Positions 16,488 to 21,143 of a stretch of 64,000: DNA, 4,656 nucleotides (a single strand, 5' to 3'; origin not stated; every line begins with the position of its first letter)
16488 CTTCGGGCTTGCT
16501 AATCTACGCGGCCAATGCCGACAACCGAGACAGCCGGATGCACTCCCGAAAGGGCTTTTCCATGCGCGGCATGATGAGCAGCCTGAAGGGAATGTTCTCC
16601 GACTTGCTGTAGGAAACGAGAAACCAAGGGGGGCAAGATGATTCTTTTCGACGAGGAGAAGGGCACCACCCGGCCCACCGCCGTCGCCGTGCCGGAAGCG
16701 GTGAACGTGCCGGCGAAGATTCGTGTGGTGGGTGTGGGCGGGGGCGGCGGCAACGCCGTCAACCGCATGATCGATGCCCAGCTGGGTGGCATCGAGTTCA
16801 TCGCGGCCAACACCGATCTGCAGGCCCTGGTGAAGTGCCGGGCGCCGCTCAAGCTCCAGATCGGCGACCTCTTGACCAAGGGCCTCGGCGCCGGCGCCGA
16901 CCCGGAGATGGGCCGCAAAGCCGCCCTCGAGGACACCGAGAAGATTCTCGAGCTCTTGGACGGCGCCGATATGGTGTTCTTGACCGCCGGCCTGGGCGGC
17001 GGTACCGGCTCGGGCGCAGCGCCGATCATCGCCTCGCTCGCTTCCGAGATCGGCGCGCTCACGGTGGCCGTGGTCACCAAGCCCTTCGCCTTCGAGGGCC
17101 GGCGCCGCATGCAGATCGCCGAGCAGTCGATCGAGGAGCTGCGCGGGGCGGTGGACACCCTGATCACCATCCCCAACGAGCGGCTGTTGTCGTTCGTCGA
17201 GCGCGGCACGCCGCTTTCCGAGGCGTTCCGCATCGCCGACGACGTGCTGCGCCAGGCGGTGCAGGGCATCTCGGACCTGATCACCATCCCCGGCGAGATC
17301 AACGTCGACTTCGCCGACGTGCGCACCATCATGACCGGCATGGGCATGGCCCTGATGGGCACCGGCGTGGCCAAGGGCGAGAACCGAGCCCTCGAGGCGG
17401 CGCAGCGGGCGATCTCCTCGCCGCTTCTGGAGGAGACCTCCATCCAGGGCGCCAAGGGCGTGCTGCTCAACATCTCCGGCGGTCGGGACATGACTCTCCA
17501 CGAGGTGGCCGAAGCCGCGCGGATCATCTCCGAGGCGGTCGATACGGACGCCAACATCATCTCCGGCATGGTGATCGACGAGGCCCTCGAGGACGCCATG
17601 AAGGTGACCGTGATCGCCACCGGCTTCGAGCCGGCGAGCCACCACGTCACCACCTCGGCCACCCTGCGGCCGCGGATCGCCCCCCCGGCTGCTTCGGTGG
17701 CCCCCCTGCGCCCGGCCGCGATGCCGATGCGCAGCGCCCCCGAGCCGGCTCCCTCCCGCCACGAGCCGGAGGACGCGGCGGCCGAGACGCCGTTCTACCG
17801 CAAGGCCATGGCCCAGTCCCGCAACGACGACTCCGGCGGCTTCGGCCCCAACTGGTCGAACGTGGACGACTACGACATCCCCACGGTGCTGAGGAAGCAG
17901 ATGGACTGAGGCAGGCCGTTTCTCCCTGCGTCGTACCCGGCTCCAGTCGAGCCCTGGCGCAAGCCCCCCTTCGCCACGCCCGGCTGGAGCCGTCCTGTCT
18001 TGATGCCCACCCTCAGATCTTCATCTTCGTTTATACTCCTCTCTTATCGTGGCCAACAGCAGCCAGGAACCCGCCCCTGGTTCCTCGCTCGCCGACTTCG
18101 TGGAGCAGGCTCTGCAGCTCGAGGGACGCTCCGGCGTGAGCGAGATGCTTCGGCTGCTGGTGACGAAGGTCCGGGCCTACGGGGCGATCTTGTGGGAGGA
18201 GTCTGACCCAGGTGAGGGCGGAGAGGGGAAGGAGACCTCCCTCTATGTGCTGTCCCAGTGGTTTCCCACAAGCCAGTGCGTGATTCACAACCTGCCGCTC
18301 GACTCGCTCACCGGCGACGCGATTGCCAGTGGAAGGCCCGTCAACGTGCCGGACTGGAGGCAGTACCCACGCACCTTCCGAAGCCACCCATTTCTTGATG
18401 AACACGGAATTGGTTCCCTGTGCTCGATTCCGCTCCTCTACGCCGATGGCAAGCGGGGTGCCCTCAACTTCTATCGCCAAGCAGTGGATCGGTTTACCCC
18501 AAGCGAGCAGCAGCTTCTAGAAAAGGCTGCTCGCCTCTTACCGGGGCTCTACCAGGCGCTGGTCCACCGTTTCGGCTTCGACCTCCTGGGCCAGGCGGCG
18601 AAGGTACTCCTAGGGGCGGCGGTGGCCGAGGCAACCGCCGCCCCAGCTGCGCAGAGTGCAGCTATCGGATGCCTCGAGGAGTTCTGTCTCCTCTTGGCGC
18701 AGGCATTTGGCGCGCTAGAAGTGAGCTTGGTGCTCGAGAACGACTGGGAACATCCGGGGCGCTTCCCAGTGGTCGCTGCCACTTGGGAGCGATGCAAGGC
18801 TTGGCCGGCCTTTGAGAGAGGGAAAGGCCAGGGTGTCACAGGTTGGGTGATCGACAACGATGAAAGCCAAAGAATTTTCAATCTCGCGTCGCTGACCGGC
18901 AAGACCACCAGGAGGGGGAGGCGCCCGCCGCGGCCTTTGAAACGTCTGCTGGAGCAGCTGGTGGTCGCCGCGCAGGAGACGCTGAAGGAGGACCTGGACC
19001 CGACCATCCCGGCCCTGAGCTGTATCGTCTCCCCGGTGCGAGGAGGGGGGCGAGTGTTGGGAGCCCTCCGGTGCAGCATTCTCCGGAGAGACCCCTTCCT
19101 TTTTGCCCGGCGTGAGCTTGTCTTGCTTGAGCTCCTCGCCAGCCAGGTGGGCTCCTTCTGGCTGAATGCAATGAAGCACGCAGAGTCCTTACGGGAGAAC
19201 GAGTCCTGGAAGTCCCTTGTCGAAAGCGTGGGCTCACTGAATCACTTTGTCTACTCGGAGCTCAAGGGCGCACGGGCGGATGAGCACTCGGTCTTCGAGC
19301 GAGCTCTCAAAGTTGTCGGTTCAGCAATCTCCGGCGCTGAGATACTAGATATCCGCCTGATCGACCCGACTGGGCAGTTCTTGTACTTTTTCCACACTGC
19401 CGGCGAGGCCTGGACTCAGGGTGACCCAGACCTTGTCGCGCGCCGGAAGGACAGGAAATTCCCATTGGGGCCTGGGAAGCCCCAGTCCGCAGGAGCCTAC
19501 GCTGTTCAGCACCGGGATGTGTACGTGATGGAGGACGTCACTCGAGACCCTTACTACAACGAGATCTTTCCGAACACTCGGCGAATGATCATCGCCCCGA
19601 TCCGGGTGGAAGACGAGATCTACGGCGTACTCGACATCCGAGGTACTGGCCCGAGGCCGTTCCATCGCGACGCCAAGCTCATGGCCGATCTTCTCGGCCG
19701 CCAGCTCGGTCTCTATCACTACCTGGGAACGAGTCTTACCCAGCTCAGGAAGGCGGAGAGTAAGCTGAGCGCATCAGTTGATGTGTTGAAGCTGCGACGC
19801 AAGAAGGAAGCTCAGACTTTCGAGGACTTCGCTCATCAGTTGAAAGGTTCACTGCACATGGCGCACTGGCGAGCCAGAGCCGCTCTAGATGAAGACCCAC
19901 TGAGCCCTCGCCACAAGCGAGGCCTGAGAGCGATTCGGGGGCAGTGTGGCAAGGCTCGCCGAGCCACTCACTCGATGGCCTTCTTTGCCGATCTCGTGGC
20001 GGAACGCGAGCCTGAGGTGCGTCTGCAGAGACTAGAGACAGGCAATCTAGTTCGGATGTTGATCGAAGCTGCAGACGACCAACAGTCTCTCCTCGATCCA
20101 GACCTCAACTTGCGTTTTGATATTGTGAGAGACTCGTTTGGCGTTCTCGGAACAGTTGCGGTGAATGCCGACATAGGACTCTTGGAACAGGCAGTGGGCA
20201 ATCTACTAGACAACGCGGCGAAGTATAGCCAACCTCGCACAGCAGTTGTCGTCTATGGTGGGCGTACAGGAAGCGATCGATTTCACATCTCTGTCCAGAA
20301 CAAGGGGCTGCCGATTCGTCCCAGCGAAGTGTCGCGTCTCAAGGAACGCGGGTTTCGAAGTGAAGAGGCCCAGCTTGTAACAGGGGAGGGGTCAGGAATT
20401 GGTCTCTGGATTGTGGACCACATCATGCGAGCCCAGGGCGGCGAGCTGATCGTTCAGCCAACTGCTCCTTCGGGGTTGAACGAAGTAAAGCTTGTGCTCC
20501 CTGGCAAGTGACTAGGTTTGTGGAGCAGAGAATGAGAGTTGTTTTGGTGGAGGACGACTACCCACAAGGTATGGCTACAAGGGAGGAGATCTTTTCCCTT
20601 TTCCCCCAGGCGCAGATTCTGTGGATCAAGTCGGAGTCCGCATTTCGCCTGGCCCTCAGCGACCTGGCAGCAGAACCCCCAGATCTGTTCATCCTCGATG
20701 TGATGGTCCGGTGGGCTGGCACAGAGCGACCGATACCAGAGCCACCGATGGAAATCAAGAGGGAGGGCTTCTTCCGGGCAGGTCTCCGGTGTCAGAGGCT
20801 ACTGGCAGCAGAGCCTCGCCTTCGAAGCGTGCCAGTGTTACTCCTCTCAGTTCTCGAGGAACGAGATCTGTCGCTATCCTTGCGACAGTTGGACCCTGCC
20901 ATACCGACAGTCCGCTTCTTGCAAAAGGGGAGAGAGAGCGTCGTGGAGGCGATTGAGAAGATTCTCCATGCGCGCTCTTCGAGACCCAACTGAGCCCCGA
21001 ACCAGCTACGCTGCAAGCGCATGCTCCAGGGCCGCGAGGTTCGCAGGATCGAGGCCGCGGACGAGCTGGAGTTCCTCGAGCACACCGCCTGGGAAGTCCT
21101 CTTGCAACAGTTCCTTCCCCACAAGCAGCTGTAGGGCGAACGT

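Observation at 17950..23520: Low-GC island between ftsZ and a VanZ-like gene carrying a soluble multi-GAF histidine kinase, a bare REC response regulator and two unknown proteins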

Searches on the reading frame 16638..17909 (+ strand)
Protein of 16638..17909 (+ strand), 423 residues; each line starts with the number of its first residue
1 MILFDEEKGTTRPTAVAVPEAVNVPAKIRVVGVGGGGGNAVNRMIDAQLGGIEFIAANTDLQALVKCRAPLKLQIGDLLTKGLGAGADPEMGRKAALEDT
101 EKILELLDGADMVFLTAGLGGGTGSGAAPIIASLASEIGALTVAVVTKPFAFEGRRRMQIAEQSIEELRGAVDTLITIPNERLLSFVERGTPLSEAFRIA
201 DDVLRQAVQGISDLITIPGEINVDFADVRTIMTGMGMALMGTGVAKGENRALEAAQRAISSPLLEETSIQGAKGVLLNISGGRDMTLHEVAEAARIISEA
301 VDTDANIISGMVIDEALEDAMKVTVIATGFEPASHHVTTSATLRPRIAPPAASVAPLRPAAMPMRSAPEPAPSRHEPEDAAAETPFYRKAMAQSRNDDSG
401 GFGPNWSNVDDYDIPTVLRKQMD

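Call 4: search_protein_families(library=pfam, proteins=[window:16638-17909:+], max_evalue=0.01)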
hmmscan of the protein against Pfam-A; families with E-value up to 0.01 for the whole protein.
window:16638-17909:+ (423 aa): 2 families
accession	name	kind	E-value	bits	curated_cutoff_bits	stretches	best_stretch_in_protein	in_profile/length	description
PF00091.31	Tubulin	-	1.6e-46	159.4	33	1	27-186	1-188/190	Tubulin/FtsZ family, GTPase domain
PF12327.13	FtsZ_C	-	2.8e-35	120.9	27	1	236-331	1-95/95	FtsZ family, C-terminal domain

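Call 16: find_related_loci(query=window:16638-17909:+, collection=genome_contigs, flank=10000)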
Query window:16638-17909:+ (423 aa) in genome_contigs; peptide patterns used: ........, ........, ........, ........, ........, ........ (x = any residue, [..] = any of these).
599 stretches matched a pattern (row limit reached: there are more); 433 encode a relative of the query (tblastn E <= 1e-3); the best 80 are kept; 80 distinct loci.
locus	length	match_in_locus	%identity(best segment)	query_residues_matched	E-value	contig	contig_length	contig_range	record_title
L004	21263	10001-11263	85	1-423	0e+0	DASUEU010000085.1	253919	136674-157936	MAG TPA_asm: Thermoanaerobaculia bacterium isolate SMAG_U1361 k141_1253362, whole genome shotgun sequence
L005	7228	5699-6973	85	1-423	0e+0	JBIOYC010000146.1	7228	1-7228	MAG: Thermoanaerobaculia bacterium isolate MAG040 k127_3499776, whole genome shotgun sequence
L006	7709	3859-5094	78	1-423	0e+0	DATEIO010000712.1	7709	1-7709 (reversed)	MAG TPA_asm: Thermoanaerobaculia bacterium isolate SMAG_U8840 k141_2472698, whole genome shotgun sequence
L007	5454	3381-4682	75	1-423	0e+0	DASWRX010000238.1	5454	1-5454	MAG TPA_asm: Thermoanaerobaculia bacterium isolate SMAG_U3534 k141_3078264, whole genome shotgun sequence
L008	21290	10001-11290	79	1-423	0e+0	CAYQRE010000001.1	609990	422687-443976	MAG TPA_asm: uncultured Thermoanaerobaculia bacterium isolate binchicken_co118_28 genome assembly, contig: NODE_2_length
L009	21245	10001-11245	77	1-423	0e+0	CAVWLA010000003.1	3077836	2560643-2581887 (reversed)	MAG: uncultured Acidobacteriota bacterium isolate MFD09368.bin.1.23 genome assembly, contig: contig_7173, whole genome s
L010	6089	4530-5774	77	1-423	0e+0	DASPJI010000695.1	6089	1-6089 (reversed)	MAG TPA_asm: Thermoanaerobaculia bacterium isolate SMAG_U12005 k141_443825, whole genome shotgun sequence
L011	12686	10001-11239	78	1-423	0e+0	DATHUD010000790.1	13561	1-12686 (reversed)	MAG TPA_asm: Thermoanaerobaculia bacterium isolate SMAG_U16097 k141_588306, whole genome shotgun sequence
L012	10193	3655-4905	78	1-423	0e+0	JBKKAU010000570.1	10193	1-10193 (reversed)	MAG: Thermoanaerobaculia bacterium isolate swi_bin.312 S1Ck127_8685149_flag_1_multi_9.0000_len_10193, whole genome shotg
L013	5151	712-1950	76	1-423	0e+0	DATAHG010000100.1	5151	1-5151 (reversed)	MAG TPA_asm: Thermoanaerobaculia bacterium isolate SMAG_U6849 k141_4428376, whole genome shotgun sequence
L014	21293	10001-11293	77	1-423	0e+0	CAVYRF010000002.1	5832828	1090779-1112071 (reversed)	MAG: uncultured Acidobacteriota bacterium isolate MFD00964.bin.1.74 genome assembly, contig: contig_5274, whole genome s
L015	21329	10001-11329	76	1-423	0e+0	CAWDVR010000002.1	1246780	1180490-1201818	MAG: uncultured Acidobacteriota bacterium isolate MFD05747.bin.1.28 genome assembly, contig: contig_20011, whole genome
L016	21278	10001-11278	75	1-423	0e+0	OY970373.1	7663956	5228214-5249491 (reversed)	MAG: uncultured Acidobacteriota bacterium isolate MFD09368.bin.c.1 genome assembly, chromosome: 1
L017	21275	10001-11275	77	1-423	0e+0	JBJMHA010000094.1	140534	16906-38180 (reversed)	MAG: Thermoanaerobaculia bacterium isolate H1_16_all_fractions_metab_conc_6_69_19 k255_4937070, whole genome shotgun seq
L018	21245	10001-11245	76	1-423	0e+0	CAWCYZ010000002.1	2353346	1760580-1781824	MAG: uncultured Acidobacteriota bacterium isolate MFD01213.bin.2.31 genome assembly, contig: contig_2874, whole genome s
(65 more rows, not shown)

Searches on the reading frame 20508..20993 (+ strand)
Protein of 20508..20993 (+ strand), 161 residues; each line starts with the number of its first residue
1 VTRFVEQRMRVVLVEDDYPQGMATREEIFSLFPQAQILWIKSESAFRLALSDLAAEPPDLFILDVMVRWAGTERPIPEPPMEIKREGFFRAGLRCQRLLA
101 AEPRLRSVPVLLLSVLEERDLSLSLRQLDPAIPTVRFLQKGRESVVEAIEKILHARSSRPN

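Call 4: search_protein_families(library=pfam, proteins=[window:20508-20993:+], max_evalue=0.01)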
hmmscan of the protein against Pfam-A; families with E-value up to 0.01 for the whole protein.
window:20508-20993:+ (161 aa): 0 families

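Call 5: search_protein_families(library=padloc, proteins=[window:20508-20993:+], max_evalue=0.01)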
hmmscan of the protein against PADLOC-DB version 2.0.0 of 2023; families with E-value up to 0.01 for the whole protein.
window:20508-20993:+ (161 aa): 1 family
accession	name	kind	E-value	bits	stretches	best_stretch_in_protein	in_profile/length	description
PDLC04725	PDC-M60B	-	0.00068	17.5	1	9-65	4-57/158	-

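Call 6: search_protein_families(library=pfam, proteins=[window:20508-20993:+], max_evalue=10)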
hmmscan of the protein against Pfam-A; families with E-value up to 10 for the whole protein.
window:20508-20993:+ (161 aa): 0 families

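Call 7: search_protein_families(library=ncbifam, proteins=[window:20508-20993:+], max_evalue=1)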
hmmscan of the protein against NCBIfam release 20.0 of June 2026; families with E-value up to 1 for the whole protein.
window:20508-20993:+ (161 aa): 1 family
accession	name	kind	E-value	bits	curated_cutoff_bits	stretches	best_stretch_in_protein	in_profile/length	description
NF009206.0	PRK12555.1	subfamily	0.014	14.4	342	1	9-67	1-56/340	chemotaxis-specific protein-glutamate methyltransferase CheB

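Call 51: search_solved_structures(query=A5, max_evalue=1, show_alignments=1)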
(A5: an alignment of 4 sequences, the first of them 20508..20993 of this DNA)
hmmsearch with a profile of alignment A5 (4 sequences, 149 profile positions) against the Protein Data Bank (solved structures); distinct sequences matched with E-value up to 1: 32.
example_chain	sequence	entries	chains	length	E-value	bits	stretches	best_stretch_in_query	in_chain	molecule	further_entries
9g85_A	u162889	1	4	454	0.00039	23.3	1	84-146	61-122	Response regulator PleD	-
9g86_A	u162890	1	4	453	0.0004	23.3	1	84-146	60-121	Response regulator PleD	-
2wb4_A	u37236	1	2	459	0.0004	23.3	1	84-146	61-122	DIGUANYLATE CYCLASE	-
1w25_A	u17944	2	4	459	0.00041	23.2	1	84-146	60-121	STALKED-CELL DIFFERENTIATION CONTROLLING PROTEIN | RESPONSE REGULATOR PLED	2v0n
3gt7_A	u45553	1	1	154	0.0036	20.2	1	88-143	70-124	Sensor protein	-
5wq0_B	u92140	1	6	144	0.0047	19.8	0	84-144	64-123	Stage 0 sporulation protein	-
3cnb_A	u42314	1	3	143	0.0083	19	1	2-60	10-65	DNA-binding response regulator, merR family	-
6vbf_A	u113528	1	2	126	0.011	18.6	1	2-63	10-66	Two-component regulatory system response regulator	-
5e3j_A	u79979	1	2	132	0.011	18.6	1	2-63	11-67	Response regulator RstA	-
5hm6_A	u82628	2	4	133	0.011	18.5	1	2-63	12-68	BfmR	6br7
3nnn_A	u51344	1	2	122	0.019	17.8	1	2-60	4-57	DNA BINDING RESPONSE REGULATOR D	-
3lte_A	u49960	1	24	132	0.02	17.8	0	84-144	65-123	Response regulator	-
5wq0_D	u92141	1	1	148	0.047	16.6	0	84-117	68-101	Stage 0 sporulation protein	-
7bqc_A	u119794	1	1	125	0.14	15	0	2-42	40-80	NF4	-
3heb_A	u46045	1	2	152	0.2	14.5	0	83-143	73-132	Response regulator receiver domain protein (CheY)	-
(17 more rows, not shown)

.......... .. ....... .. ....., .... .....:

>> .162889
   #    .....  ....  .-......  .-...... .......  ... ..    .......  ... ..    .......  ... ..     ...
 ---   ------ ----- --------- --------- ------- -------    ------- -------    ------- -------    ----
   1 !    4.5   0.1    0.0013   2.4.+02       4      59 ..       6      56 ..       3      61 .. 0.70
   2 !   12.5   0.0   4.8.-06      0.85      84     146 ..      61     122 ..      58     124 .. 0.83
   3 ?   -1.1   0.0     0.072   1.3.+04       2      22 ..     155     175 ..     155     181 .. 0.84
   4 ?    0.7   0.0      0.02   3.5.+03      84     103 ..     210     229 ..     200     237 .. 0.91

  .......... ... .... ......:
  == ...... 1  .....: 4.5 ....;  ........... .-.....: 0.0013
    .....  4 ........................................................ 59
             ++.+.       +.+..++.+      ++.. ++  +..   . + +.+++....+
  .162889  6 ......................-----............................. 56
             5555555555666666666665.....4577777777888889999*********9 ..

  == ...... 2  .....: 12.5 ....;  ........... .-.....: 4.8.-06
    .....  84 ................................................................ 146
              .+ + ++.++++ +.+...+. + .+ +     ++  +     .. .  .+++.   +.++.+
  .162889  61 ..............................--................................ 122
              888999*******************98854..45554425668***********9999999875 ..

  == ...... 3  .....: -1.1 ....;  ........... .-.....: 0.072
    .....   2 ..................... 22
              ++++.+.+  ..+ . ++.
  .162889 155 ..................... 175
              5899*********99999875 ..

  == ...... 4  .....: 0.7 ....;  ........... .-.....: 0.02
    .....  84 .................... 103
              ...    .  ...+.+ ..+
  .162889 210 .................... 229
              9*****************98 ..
